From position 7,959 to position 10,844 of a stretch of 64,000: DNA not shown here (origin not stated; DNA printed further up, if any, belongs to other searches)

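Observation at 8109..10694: DUF1593 (nucleoside-hydrolase-like) domain fused to a CE15 esterase inside a xylan PUL: candidate new carbohydrate- or lignin-carbohydrate-active enzyme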

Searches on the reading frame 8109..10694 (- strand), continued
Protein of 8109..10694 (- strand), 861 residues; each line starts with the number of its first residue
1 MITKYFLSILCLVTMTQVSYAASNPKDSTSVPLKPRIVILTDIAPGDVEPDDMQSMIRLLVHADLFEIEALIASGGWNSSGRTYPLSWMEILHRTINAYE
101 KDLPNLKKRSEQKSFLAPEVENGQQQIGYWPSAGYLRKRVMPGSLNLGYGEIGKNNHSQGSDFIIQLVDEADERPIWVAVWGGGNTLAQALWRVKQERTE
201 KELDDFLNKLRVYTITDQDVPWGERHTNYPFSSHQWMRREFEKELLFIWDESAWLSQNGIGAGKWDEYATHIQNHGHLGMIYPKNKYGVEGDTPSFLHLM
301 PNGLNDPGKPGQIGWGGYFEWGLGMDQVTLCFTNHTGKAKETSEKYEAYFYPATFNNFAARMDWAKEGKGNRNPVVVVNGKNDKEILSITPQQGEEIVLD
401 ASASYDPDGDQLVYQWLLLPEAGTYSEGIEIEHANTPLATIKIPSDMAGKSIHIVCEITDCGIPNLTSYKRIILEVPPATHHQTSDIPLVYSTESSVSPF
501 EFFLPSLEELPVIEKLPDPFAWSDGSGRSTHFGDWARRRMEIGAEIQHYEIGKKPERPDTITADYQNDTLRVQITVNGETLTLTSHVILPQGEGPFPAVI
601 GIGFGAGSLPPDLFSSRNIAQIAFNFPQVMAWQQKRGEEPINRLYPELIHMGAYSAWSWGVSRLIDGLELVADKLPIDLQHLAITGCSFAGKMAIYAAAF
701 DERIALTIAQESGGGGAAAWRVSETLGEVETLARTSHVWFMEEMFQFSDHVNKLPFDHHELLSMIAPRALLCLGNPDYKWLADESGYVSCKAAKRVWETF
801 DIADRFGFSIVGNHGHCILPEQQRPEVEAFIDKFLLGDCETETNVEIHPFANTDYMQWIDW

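Call 23: find_encoding_contigs(protein=P0007, flank=10000, max_places=2)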
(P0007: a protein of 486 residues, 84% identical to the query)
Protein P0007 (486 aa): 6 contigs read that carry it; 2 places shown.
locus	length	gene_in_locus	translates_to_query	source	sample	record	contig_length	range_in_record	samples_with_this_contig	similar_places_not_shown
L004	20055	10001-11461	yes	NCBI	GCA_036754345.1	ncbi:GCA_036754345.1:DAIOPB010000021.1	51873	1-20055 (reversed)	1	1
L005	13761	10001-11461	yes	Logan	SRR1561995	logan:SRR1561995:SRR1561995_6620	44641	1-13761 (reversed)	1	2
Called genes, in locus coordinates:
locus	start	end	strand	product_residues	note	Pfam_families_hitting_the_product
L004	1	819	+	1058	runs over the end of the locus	PF02837:Glyco_hydro_2_N, PF22666:Glyco_hydro_2_N2 (weak), PF00703:Glyco_hydro_2, PF02836:Glyco_hydro_2_C, PF16353:LacZ_4, PF02929:Bgal_small_N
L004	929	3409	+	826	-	PF13802:Gal_mutarotas_2, PF01055:Glyco_hydro_31_2nd, PF21365:Glyco_hydro_31_3rd, PF17137:DUF5110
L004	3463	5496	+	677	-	PF01120:Alpha_L_fucos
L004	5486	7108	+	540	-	PF01120:Alpha_L_fucos, PF16757:Fucosidase_C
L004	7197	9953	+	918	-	PF13364:BetaGal_ABD2 (faint), PF22666:Glyco_hydro_2_N2 (weak), PF21467:BetaGal_gal-bd (weak), PF00703:Glyco_hydro_2, PF02836:Glyco_hydro_2_C, PF16355:DUF4982, PF02369:Big_1 (weak), PF18565:Glyco_hydro2_C5, +2 more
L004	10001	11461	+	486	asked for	PF07632:Sde182_NH-like, PF21027:Sde0182_C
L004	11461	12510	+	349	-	PF07632:Sde182_NH-like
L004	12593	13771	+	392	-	PF22244:GCE_fung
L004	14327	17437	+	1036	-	PF13620:CarboxypepD_reg, PF13715:CarbopepD_reg_2, PF07715:Plug, PF00593:TonB_dep_Rec_b-barrel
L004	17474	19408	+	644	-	PF14322:SusD-like_3, PF07980:SusD_RagB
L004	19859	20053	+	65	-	?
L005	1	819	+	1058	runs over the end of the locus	PF02837:Glyco_hydro_2_N, PF22666:Glyco_hydro_2_N2 (weak), PF00703:Glyco_hydro_2, PF02836:Glyco_hydro_2_C, PF16353:LacZ_4, PF02929:Bgal_small_N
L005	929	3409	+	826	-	PF13802:Gal_mutarotas_2, PF01055:Glyco_hydro_31_2nd, PF21365:Glyco_hydro_31_3rd, PF17137:DUF5110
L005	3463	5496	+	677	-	PF01120:Alpha_L_fucos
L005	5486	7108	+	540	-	PF01120:Alpha_L_fucos, PF16757:Fucosidase_C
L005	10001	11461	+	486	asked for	PF07632:Sde182_NH-like, PF21027:Sde0182_C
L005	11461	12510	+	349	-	PF07632:Sde182_NH-like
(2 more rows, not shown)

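Call 24: find_encoding_contigs(protein=P0001, flank=10000, max_places=3)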
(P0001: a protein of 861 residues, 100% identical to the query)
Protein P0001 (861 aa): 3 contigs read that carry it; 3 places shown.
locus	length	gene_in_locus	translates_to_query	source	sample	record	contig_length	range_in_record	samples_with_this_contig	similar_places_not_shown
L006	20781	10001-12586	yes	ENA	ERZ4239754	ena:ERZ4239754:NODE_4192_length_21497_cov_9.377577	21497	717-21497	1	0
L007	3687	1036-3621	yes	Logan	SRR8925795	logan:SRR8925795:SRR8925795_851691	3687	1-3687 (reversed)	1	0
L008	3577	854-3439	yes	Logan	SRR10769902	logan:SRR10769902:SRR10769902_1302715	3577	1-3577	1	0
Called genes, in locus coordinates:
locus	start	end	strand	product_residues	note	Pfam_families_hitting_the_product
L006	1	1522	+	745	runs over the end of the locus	?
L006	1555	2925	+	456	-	PF04616:Glyco_hydro_43, PF03422:CBM_6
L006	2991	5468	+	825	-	PF13802:Gal_mutarotas_2, PF01055:Glyco_hydro_31_2nd, PF21365:Glyco_hydro_31_3rd, PF17137:DUF5110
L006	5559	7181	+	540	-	PF01120:Alpha_L_fucos, PF16757:Fucosidase_C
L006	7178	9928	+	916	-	PF13364:BetaGal_ABD2 (faint), PF21467:BetaGal_gal-bd (faint), PF22666:Glyco_hydro_2_N2 (weak), PF00703:Glyco_hydro_2, PF02836:Glyco_hydro_2_C, PF16355:DUF4982, PF18565:Glyco_hydro2_C5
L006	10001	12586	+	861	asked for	PF07632:Sde182_NH-like, PF21027:Sde0182_C, PF22244:GCE_fung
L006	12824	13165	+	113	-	-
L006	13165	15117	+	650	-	PF03629:SASA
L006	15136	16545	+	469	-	PF07690:MFS_1 (weak), PF13347:MFS_2, PF07690:MFS_1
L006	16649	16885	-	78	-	-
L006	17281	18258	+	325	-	PF04616:Glyco_hydro_43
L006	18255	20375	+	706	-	PF03648:Glyco_hydro_67N, PF07488:Glyco_hydro_67M, PF07477:Glyco_hydro_67C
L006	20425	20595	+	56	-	-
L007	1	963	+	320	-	?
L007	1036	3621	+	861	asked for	PF07632:Sde182_NH-like, PF21027:Sde0182_C, PF22244:GCE_fung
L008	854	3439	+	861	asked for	PF07632:Sde182_NH-like, PF21027:Sde0182_C, PF22244:GCE_fung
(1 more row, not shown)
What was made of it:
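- Identical protein on three contigs (call 24).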

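Call 28: find_encoding_contigs(protein=P0004, flank=10000, max_places=3)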
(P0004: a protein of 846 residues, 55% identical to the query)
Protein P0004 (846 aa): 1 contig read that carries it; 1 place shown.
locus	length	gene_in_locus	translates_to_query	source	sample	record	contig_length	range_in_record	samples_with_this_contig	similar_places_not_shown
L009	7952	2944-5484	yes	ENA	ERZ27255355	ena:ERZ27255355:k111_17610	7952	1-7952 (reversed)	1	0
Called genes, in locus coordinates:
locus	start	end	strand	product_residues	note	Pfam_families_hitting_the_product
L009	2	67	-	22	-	?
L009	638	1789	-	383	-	PF01637:ATPase_2 (weak), PF13173:AAA_14 (faint)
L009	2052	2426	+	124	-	PF06397:Desulfoferrod_N, PF01880:Desulfoferrodox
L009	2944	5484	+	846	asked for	PF07632:Sde182_NH-like, PF21027:Sde0182_C, PF22244:GCE_fung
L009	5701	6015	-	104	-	PF12844:HTH_19 (weak), PF01381:HTH_3, PF13443:HTH_26 (weak)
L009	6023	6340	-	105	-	PF05015:HigB-like_toxin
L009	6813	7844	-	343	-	PF18025:FucT_N, PF00852:Glyco_transf_10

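Call 29: find_encoding_contigs(protein=P0048, flank=10000, max_places=2)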
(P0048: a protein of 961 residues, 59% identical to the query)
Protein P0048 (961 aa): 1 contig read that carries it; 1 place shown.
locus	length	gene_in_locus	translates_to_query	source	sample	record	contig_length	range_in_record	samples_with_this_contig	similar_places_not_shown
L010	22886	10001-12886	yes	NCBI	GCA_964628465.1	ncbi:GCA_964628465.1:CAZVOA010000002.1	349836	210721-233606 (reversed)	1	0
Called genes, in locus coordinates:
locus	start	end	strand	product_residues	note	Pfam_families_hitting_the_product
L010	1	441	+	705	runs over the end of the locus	PF13385:Laminin_G_3 (faint), PF07632:Sde182_NH-like, PF21027:Sde0182_C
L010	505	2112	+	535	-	PF00657:Lipase_GDSL, PF13472:Lipase_GDSL_2, PF07632:Sde182_NH-like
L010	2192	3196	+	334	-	-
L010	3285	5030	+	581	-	PF07602:DUF1565 (faint), PF22842:Pel9A-like_beta_helix, PF05048:NosD, PF13229:Beta_helix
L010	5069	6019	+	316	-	PF07676:PD40 (faint)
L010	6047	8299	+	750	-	PF00544:Pectate_lyase_4, PF07632:Sde182_NH-like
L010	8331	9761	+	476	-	PF07632:Sde182_NH-like, PF21027:Sde0182_C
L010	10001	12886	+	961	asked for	PF07632:Sde182_NH-like, PF21027:Sde0182_C, PF07632:Sde182_NH-like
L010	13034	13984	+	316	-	PF00532:Peripla_BP_1, PF13407:Peripla_BP_4, PF13377:Peripla_BP_3 (weak)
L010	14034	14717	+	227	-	PF10054:DUF2291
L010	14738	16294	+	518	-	PF00005:ABC_tran, PF02463:SMC_N (faint), PF09818:ABC_ATPase (faint), PF13476:AAA_23 (weak), PF13304:AAA_21 (faint), PF00005:ABC_tran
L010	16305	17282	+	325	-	PF02653:BPD_transp_2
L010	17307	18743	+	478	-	PF02952:Fucose_iso_C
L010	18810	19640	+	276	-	PF00456:Transketolase_N, PF09364:XFP_N (weak), PF13292:DXP_synthase_N (faint), PF00676:E1_dh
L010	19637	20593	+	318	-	PF02779:Transket_pyr, PF02780:Transketolase_C, PF22613:Transketolase_C_1 (weak)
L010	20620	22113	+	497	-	PF00370:FGGY_N, PF02782:FGGY_C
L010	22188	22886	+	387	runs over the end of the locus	PF13407:Peripla_BP_4, PF13377:Peripla_BP_3, PF00165:HTH_AraC (faint), PF12833:HTH_18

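Call 36: search_protein_families(library=ncbifam, proteins=[L010:13034-13984:+, L010:14034-14717:+, L010:17307-18743:+, L010:18810-19640:+, L010:19637-20593:+, L010:20620-22113:+, L010:2192-3196:+, L010:5069-6019:+], max_evalue=0.00001)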
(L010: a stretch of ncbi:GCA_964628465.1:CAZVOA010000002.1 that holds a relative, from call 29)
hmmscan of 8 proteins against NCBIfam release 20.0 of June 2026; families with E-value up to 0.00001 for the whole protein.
L010:13034-13984:+ (316 aa): 25 families
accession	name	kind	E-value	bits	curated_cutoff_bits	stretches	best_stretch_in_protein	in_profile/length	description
NF007936.0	PRK10653.1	equivalog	3e-71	240.2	337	1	12-301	9-295/295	ribose ABC transporter substrate-binding protein RbsB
NF007254.0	PRK09701.1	equivalog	1.6e-40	139.2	335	1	11-296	9-301/311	D-allose transporter substrate-binding protein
NF041827.1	YtfQ_transport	equivalog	2.4e-33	115.4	510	1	24-303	21-307/320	galactofuranose ABC transporter, galactofuranose-binding protein YtfQ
TIGR02634.1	xylF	equivalog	1.8e-22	80.3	389.55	1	49-285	19-258/302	D-xylose ABC transporter substrate-binding protein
NF011937.0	PRK15408.1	equivalog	1.1e-20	73.8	384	1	11-285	13-286/340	autoinducer 2 ABC transporter substrate-binding protein LsrB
NF007680.0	PRK10355.1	equivalog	2.2e-19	69.9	504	1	11-285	10-285/331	D-xylose ABC transporter substrate-binding protein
NF047341.1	lactose_RbsR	equivalog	1.3e-18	67.5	382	1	25-305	58-329/331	ribose utilization transcriptional repressor RbsR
NF007979.0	PRK10703.1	equivalog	4.6e-16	58.8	501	1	26-306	57-333/341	HTH-type transcriptional repressor PurR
NF011924.1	PRK15395.1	equivalog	4.8e-16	58.7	420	1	7-285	6-299/329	galactose/glucose ABC transporter substrate-binding protein MglB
NF040907.2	ChvE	equivalog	1.2e-15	57.6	460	1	43-286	13-278/324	multiple monosaccharide ABC transporter substrate-binding protein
NF008185.0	PRK10936.1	equivalog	1.3e-14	53.8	200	1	24-307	43-323/346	TMAO reductase system periplasmic protein TorT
NF008452.0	PRK11303.1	equivalog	4.3e-14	52.4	385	1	26-276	59-302/332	catabolite repressor/activator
NF052440.1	TransRegGNTRPSEAE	equivalog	2.3e-13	49.9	400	1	27-245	62-277/333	HTH-type transcriptional regulator GntR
TIGR02637.1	RhaS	equivalog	2.9e-13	49.7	342.25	1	31-286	1-260/302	rhamnose ABC transporter substrate-binding protein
TIGR02417.1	fruct_sucro_rep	subfamily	3.8e-13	49.4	389.55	1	25-298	57-323/327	D-fructose-responsive transcription factor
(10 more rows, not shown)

L010:14034-14717:+ (227 aa): 0 families

L010:17307-18743:+ (478 aa): 1 family
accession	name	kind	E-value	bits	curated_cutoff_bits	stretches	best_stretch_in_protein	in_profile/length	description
NF048012.1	SlpQosIsomSftI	equivalog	4e-28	98.4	700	1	71-461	57-432/443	sulfoquinovose isomerase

L010:18810-19640:+ (276 aa): 12 families
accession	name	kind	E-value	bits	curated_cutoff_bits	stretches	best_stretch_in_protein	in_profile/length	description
NF004559.0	PRK05899.2-5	equivalog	7.3e-77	259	488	1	5-269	17-281/627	transketolase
NF004556.0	PRK05899.2-2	equivalog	1.3e-66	225.2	575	1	4-267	15-276/639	transketolase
TIGR00232.1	tktlase_bact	equivalog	8.3e-48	163.2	682.25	1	18-268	12-274/654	transketolase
NF004558.0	PRK05899.2-4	equivalog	1.7e-40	139.1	788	1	14-270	11-273/651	transketolase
TIGR00204.1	dxs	equivalog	2.9e-12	45.9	465.95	1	12-183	24-179/616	1-deoxy-D-xylulose-5-phosphate synthase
NF003933.0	PRK05444.2-2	equivalog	1.7e-11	43.4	395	1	114-265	118-278/606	1-deoxy-D-xylulose-5-phosphate synthase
TIGR03182.1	PDH_E1_alph_y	equivalog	3.1e-11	42.8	393.85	1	116-248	112-246/315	pyruvate dehydrogenase (acetyl-transferring) E1 component subunit alpha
NF008968.0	PRK12315.1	subfamily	3.8e-11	42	510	1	119-257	119-266/582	1-deoxy-D-xylulose-5-phosphate synthase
TIGR03181.1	PDH_E1_alph_x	equivalog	5.9e-10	38.6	411.35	1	116-219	124-226/341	pyruvate dehydrogenase (acetyl-transferring) E1 component subunit alpha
NF003616.0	PRK05261.1-1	subfamily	2.6e-08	32.6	777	1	11-212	31-239/788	phosphoketolase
TIGR00759.1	aceE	equivalog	3.3e-08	32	859.9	1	133-214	215-298/885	pyruvate dehydrogenase (acetyl-transferring), homodimeric type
TIGR03186.1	AKGDH_not_PDH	exception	8e-07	27.7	1408.3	0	134-214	216-298/889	alpha-ketoglutarate dehydrogenase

L010:19637-20593:+ (318 aa): 9 families
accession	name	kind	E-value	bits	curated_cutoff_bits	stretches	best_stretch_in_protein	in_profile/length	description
NF004559.0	PRK05899.2-5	equivalog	7.2e-65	219.4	488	1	15-317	322-625/627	transketolase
TIGR00204.1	dxs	equivalog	2e-53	181.8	465.95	1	12-316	311-615/616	1-deoxy-D-xylulose-5-phosphate synthase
NF003933.0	PRK05444.2-2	equivalog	6.6e-43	147.1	395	1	18-316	300-605/606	1-deoxy-D-xylulose-5-phosphate synthase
NF004556.0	PRK05899.2-2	equivalog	8.1e-41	140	575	1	12-315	323-637/639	transketolase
NF008968.0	PRK12315.1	subfamily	5.4e-34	117.4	510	1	10-315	278-580/582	1-deoxy-D-xylulose-5-phosphate synthase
TIGR00232.1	tktlase_bact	equivalog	3.2e-20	72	682.25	1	47-316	390-653/654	transketolase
NF006667.0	PRK09212.1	subfamily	3.8e-17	62.2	321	1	53-275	51-281/327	pyruvate dehydrogenase complex E1 component subunit beta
NF008854.0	PRK11892.1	equivalog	1.6e-15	56.7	454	1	176-274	322-419/464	pyruvate dehydrogenase complex E1 component subunit beta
NF004558.0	PRK05899.2-4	equivalog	5.4e-13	48.2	788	1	46-315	384-649/651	transketolase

L010:20620-22113:+ (497 aa): 12 families
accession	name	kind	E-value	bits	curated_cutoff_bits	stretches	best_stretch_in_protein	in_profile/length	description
NF000756.0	PRK00047.1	subfamily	1.7e-177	590.7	498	1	2-495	3-493/502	glycerol kinase GlpK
TIGR01311.1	glycerol_kin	equivalog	1.4e-171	571.2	590.35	1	4-495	1-492/496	glycerol kinase GlpK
TIGR01312.1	XylB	equivalog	3.3e-67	227.1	380.25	1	8-480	2-466/481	xylulokinase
TIGR01314.1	gntK_FGGY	equivalog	3.8e-48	164.3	648.55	1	5-482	1-478/505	gluconokinase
NF011601.0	PRK15027.1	equivalog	7.5e-36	123.5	912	1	7-455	3-437/484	xylulokinase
NF008187.0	PRK10939.1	equivalog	3.3e-31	108.5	528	1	2-492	2-499/521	autoinducer-2 kinase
TIGR01315.1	5C_CHO_kinase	subfamily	7.2e-22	77.8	408.7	2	6-215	2-210/541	FGGY family pentulose kinase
NF003154.0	PRK04123.1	equivalog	3.4e-21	75.6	428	1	236-482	265-522/554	ribulokinase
TIGR02628.1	fuculo_kin_coli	equivalog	1.1e-20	74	470.9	1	6-474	3-463/465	L-fuculokinase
TIGR01234.1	L-ribulokinase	equivalog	7.7e-16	57.9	583.25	1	344-495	375-532/536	ribulokinase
TIGR02627.1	rhamnulo_kin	equivalog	6.5e-14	51.3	527.95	1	77-232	67-216/454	rhamnulokinase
NF007925.0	PRK10640.1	equivalog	1.2e-13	50.4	639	1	72-229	68-219/489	rhamnulokinase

L010:2192-3196:+ (334 aa): 0 families

L010:5069-6019:+ (316 aa): 0 families
